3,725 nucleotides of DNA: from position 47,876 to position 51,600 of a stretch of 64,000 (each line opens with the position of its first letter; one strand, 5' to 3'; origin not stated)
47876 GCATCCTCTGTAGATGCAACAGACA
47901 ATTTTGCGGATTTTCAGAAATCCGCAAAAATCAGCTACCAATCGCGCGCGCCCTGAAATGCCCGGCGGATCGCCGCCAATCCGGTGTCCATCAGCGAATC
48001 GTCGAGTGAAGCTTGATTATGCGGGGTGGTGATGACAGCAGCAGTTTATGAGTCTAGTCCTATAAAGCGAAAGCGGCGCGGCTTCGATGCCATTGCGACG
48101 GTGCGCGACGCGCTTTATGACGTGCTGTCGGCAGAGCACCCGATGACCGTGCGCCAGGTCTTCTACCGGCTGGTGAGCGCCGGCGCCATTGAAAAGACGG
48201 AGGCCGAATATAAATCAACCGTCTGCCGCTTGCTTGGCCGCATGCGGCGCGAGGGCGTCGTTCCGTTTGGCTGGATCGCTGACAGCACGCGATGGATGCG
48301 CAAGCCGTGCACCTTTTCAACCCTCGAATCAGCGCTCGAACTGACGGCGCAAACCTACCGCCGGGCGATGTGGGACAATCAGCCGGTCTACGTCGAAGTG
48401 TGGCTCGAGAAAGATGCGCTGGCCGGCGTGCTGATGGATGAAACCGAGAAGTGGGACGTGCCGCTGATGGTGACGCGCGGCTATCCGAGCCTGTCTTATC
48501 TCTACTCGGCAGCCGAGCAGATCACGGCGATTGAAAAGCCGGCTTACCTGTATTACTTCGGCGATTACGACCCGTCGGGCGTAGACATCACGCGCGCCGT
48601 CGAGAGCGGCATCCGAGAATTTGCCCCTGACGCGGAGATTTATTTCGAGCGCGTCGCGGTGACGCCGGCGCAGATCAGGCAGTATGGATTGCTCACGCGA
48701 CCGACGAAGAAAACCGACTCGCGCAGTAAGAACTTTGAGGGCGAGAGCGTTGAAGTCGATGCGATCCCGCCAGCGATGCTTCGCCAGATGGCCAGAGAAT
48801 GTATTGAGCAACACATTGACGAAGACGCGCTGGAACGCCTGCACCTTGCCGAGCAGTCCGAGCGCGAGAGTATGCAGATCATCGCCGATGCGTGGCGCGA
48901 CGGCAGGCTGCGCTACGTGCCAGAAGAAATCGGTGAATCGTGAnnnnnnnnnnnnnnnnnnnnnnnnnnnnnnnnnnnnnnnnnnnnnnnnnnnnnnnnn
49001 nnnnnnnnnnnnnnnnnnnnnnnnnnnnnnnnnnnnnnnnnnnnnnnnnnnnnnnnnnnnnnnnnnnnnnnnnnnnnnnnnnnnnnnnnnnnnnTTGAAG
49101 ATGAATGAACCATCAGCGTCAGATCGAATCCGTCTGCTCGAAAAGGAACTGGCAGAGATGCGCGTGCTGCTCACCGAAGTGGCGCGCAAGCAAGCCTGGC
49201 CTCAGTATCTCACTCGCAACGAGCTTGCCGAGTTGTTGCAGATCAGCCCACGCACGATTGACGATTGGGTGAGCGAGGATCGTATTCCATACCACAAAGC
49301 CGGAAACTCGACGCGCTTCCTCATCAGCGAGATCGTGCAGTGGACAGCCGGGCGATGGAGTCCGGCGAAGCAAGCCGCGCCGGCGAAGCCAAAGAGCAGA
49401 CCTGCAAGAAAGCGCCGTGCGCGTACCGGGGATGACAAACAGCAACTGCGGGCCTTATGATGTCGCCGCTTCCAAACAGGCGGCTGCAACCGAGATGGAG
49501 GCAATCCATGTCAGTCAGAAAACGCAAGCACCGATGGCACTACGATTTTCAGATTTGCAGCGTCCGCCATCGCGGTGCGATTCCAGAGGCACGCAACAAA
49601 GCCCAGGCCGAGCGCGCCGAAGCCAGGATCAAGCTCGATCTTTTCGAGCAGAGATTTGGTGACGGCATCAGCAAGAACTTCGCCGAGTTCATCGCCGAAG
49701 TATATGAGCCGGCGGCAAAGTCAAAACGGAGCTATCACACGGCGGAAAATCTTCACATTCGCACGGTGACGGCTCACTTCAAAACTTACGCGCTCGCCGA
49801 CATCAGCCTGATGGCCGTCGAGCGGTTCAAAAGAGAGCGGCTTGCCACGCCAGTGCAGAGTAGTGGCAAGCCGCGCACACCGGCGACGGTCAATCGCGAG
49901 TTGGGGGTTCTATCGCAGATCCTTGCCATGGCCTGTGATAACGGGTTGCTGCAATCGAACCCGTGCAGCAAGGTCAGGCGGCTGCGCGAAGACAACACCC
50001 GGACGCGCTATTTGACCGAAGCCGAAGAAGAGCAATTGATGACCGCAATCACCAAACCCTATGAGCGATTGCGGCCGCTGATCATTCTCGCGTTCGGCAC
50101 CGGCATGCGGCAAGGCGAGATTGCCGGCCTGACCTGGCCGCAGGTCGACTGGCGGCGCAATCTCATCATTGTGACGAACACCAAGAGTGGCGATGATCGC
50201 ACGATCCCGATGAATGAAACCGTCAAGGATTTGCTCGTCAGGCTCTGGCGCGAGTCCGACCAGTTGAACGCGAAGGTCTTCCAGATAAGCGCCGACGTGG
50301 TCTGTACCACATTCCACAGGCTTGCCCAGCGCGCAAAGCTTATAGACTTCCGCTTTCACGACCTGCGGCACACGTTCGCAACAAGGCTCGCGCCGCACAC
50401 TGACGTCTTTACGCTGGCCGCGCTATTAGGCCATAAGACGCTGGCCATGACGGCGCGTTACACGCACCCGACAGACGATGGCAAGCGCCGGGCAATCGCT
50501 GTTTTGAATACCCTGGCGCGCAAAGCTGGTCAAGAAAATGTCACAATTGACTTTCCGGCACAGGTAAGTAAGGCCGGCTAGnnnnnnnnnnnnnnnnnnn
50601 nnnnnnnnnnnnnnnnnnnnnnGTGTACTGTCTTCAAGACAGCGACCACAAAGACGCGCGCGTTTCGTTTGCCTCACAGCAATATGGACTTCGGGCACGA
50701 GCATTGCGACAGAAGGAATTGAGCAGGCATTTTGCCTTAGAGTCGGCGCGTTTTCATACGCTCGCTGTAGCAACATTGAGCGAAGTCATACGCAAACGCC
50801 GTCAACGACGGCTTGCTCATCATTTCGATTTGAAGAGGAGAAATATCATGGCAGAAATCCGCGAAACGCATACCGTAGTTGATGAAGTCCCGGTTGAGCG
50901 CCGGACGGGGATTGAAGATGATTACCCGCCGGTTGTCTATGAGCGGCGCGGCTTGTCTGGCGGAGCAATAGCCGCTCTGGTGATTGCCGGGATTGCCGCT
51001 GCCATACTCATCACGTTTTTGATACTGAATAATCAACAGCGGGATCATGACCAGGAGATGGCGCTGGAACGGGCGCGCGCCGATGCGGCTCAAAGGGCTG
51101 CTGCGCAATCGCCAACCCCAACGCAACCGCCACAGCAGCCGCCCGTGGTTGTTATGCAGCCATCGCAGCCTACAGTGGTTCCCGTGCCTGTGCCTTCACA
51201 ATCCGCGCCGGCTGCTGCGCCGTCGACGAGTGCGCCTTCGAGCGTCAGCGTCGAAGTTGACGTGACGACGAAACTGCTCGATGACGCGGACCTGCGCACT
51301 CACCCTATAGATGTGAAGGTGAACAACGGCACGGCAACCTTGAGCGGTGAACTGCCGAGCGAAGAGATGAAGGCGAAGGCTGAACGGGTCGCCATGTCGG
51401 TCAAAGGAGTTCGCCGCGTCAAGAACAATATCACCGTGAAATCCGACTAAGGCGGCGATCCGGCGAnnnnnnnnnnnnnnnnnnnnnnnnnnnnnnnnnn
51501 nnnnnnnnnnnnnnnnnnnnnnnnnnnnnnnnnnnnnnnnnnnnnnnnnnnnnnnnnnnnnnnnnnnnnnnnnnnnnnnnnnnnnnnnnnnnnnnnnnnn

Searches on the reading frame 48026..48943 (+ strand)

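Call 3: search_protein_families(library=pfam, proteins=[window:48026-48943:+], max_evalue=0.1)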
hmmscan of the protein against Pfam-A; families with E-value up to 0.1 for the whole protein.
window:48026-48943:+ (305 aa): 3 families
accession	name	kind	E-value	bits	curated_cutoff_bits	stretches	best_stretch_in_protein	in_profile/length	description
PF09664.16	DUF2399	-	0.00034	20.9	23.4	1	111-194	8-89/152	Protein of unknown function C-terminus (DUF2399)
PF23947.1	DUF7281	-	0.02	14.9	27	1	142-221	65-142/183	Domain of unknown function (DUF7281)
PF05066.19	HARE-HTH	-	0.098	13.5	25.9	0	25-73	2-51/71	HB1, ASXL, restriction endonuclease HTH domain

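Call 4: search_protein_families(library=padloc, proteins=[window:48026-48943:+], max_evalue=0.1)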
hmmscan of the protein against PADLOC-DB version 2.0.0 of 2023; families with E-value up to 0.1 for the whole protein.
window:48026-48943:+ (305 aa): 6 families
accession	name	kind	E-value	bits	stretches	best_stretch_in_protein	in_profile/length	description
PDLC00556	JetD2|JetD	-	0.00024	18.3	1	122-190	291-352/430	DUF2220; DUF3322; DUF2399 domain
PDLC00591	JetD3|JetD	-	0.0019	15.6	1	164-220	243-301/350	DUF2239; DUF2220 domain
PDLC00557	JetD2|JetD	-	0.0026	15.3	1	103-212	263-370/423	DUF2220; DUF3322; DUF2399 domain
PDLC00521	JetD1|JetD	-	0.0052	14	1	148-196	279-327/395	DUF2220; DUF3322; DUF2399 domain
PDLC00594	JetD3|JetD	-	0.011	13.1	1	162-193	230-261/345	DUF2239; DUF2220 domain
PDLC00592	JetD3|JetD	-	0.014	12.7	1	170-206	239-277/346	DUF2239; DUF2220 domain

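Call 5: search_protein_families(library=ncbifam, proteins=[window:48026-48943:+], max_evalue=1)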
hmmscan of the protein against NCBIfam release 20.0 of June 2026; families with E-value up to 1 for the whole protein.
window:48026-48943:+ (305 aa): 1 family
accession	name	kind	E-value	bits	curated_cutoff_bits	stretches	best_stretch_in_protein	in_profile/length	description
TIGR02679.1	TIGR02679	hypoth_equivalog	0.0085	15.2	196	1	105-192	234-315/382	TIGR02679 family protein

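Call 6: search_protein_families(library=phrogs, proteins=[window:48026-48943:+], max_evalue=1)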
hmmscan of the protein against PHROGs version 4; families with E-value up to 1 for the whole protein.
window:48026-48943:+ (305 aa): 1 family
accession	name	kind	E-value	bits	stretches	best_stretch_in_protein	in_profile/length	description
phrog_6247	-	DNA, RNA and nucleotide metabolism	2.3e-61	208.6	1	16-293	12-295/303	DNA topoisomerase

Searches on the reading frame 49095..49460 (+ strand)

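Call 3: search_protein_families(library=pfam, proteins=[window:49095-49460:+], max_evalue=0.1)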
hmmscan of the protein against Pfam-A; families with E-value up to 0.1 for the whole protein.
window:49095-49460:+ (121 aa): 11 families
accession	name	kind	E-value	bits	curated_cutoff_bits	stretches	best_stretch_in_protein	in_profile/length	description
PF12728.13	HTH_17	-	4.3e-11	43.4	27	1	38-85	1-48/51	Helix-turn-helix domain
PF13518.12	HTH_28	-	0.00097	19.6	25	1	37-60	12-34/52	Helix-turn-helix domain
PF00376.29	MerR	-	0.0019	18.4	28.2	1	43-74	4-36/38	MerR family regulatory protein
PF01381.28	HTH_3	-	0.0022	18.5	23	1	37-65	8-36/55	Helix-turn-helix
PF13384.12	HTH_23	-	0.0059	16.8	24.6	1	38-60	17-39/50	Homeodomain-like domain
PF19111.5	DUF5798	-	0.011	16.3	27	1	8-33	41-66/89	Family of unknown function (DUF5798)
PF07022.19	Phage_CI_repr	-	0.014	16.1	22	1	40-67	14-41/65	Bacteriophage CI repressor helix-turn-helix domain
PF15943.11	YdaS_toxin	-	0.036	14.3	30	1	41-65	11-36/65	Bacterial toxin YdaS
PF13551.12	HTH_29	-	0.049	14.2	28.1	0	36-59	13-33/64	Winged helix-turn helix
PF13411.12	MerR_1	-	0.063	13.8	21.6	0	42-68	4-30/69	MerR HTH family regulatory protein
PF08279.18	HTH_11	-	0.091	13.1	25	0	37-55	15-32/55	HTH domain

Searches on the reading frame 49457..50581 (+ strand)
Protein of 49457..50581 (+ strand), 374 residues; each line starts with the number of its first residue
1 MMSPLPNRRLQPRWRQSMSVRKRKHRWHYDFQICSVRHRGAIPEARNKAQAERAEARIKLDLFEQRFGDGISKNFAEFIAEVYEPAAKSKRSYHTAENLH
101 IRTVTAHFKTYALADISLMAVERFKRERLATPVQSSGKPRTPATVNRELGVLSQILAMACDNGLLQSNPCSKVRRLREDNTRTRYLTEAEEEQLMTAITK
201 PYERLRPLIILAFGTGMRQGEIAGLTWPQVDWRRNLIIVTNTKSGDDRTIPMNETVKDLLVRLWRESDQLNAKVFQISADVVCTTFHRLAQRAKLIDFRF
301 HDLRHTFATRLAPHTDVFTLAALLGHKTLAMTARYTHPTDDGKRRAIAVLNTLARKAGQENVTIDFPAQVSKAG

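Call 89: search_protein_families(library=pfam, proteins=[window:49457-50581:+], max_evalue=0.001)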
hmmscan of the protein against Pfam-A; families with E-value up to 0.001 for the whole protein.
window:49457-50581:+ (374 aa): 2 families
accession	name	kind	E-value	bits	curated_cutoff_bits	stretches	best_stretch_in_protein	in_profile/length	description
PF00589.27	Phage_integrase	-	1.3e-31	110.1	27.1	1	185-340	2-170/172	Phage integrase family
PF22022.2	Phage_int_M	-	2.2e-05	25.1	27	1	96-174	16-94/96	Phage integrase central domain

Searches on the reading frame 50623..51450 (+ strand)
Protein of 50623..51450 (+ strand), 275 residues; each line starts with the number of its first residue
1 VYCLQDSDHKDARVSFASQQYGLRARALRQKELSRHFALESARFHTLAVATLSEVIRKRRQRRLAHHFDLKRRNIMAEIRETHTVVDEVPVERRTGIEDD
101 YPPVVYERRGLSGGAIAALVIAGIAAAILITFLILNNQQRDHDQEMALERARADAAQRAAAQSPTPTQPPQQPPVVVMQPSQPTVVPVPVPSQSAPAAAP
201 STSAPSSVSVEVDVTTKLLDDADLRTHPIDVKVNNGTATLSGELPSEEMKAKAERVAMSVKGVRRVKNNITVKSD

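Call 89: search_protein_families(library=pfam, proteins=[window:50623-51450:+], max_evalue=0.001)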
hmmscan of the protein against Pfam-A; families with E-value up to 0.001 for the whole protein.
window:50623-51450:+ (275 aa): 1 family
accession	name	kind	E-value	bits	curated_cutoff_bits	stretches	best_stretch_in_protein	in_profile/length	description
PF04972.22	BON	-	6.6e-17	62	27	1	211-273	6-68/69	BON domain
